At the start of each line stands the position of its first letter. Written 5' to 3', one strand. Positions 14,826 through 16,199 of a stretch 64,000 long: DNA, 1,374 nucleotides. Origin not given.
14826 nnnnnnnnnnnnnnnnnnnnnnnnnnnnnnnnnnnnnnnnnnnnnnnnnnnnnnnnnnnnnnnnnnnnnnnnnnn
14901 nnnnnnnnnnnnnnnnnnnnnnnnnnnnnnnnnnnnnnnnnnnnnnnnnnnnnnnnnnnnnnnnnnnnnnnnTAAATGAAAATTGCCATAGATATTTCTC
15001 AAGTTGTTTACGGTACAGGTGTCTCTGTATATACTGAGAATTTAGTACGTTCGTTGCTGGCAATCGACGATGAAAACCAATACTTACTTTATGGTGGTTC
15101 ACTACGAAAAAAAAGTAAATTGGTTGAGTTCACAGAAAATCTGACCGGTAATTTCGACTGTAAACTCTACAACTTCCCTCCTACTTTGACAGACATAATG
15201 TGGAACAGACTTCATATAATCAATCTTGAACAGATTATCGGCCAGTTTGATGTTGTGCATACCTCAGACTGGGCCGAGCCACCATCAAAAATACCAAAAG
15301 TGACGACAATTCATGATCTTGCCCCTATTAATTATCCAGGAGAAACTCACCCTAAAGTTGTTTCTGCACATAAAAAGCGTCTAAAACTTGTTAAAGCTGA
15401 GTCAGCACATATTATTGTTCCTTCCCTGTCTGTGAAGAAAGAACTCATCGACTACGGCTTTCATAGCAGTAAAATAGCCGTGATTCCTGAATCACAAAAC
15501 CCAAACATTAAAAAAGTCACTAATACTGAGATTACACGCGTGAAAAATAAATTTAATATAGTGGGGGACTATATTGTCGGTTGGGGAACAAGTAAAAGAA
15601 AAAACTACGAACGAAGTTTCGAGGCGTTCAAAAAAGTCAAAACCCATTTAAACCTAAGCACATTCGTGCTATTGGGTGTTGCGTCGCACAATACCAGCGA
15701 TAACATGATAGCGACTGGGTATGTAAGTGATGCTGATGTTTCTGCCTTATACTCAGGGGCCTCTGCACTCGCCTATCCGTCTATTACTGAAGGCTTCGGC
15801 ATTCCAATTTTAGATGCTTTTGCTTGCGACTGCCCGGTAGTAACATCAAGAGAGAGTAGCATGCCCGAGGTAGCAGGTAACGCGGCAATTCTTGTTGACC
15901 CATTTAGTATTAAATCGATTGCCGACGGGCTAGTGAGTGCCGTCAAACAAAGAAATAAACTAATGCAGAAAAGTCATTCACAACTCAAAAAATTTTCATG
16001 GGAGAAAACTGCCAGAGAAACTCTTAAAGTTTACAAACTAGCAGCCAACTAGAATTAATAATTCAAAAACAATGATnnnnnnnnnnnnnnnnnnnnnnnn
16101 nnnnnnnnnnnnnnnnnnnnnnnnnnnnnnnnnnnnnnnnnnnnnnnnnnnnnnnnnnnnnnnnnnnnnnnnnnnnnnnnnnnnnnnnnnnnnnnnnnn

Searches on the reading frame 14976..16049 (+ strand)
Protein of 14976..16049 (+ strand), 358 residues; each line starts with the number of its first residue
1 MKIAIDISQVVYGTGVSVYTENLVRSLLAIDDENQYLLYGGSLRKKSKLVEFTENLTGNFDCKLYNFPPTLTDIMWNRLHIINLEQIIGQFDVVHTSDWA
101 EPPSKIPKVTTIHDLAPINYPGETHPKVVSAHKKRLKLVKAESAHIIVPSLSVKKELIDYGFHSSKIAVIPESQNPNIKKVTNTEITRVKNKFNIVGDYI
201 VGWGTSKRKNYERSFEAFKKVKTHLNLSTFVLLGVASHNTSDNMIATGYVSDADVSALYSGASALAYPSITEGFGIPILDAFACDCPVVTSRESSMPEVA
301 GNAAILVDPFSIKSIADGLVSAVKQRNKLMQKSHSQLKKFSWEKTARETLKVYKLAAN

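Call 6: search_protein_families(library=pfam, proteins=[window:14976-16049:+], max_evalue=0.01)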
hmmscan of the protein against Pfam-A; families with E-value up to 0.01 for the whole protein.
window:14976-16049:+ (358 aa): 5 families
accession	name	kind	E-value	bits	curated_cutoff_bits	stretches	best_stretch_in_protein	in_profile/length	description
PF00534.26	Glycos_transf_1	-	9.3e-21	74.6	26.4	1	206-329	25-162/172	Glycosyl transferases group 1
PF13692.12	Glyco_trans_1_4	-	4.4e-17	63.1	27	1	206-322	12-139/142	Glycosyl transferases group 1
PF13439.12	Glyco_transf_4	-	3.7e-13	50.3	28.5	1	15-171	3-163/170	Glycosyltransferase Family 4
PF20706.3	GT4-conflict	-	0.00037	20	26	1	253-294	273-314/385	Family 4 Glycosyltransferase in conflict systems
PF13524.12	Glyco_trans_1_2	-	0.00043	20.7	25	1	225-350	15-143/144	Glycosyl transferase-like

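Call 7: search_protein_families(library=ncbifam, proteins=[window:14976-16049:+], max_evalue=0.01)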
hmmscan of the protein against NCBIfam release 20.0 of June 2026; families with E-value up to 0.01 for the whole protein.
window:14976-16049:+ (358 aa): 18 families
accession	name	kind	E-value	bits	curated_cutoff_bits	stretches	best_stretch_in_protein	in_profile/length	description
TIGR04047.1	MSMEG_0565_glyc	hypoth_equivalog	2.7e-23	82.7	259.85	1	240-354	255-372/373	MSMEG_0565 family glycosyltransferase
TIGR03449.1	mycothiol_MshA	equivalog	1.8e-11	43.6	462.5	1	251-356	293-403/406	D-inositol-3-phosphate glycosyltransferase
TIGR02149.1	glgA_Coryne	subfamily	1.6e-10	40.7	302.4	1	249-354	271-388/391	glycogen synthase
NF053787.1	GlcN_PG_synth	equivalog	8.3e-10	38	480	1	204-354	205-357/361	N-acetylglucosaminyl phosphatidylglycerol synthase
NF038295.1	EPS_HpsP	equivalog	1.1e-08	34.5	550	1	241-354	267-385/388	hormogonium polysaccharide biosynthesis glycosyltransferase HpsP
NF041876.1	EPS_EpsE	equivalog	2.3e-08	33.7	400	1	241-334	275-370/389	exopolysaccharide biosynthesis GT4 family glycosyltransferase EpsE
NF047684.1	TeichurnBiosyTuaC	equivalog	1.5e-07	30.7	550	1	240-338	268-366/391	teichuronic acid biosynthesis protein TuaC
NF053513.1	Gtran_IagA_BgsA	equivalog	1.8e-07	30.5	460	1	236-292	210-266/333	LTA glycolipid anchor biosynthesis glycosyltransferase, IagA/BgsA family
TIGR03999.1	thiol_BshA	equivalog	2.2e-07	30.1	273.7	1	253-354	264-371/375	N-acetyl-alpha-D-glucosaminyl L-malate synthase BshA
NF049987.1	DaglGlyslTfaseDgs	equivalog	2.5e-07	30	500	1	133-290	92-260/332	processive diacylglycerol alpha-glucosyltransferase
TIGR03088.1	stp2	hypoth_equivalog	7.6e-07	28.5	409.05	1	253-354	264-371/374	TIGR03088 family PEP-CTERM/XrtA system glycosyltransferase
NF041010.1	glycosy_Agl16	equivalog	2.2e-06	26.8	575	1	79-354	77-349/352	glycosylation protein Agl16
TIGR02468.1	sucrsPsyn_pln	equivalog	4.4e-05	21.5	1143.95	1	266-350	576-665/1051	sucrose-phosphate synthase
TIGR04157.1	glyco_rSAM_CFB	subfamily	0.00011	21.4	400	1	124-303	152-342/406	TIGR04157 family glycosyltransferase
TIGR02472.1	sucr_P_syn_N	equivalog_domain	0.00023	20.1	576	1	266-350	345-435/439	sucrose-phosphate synthase, putative, glycosyltransferase domain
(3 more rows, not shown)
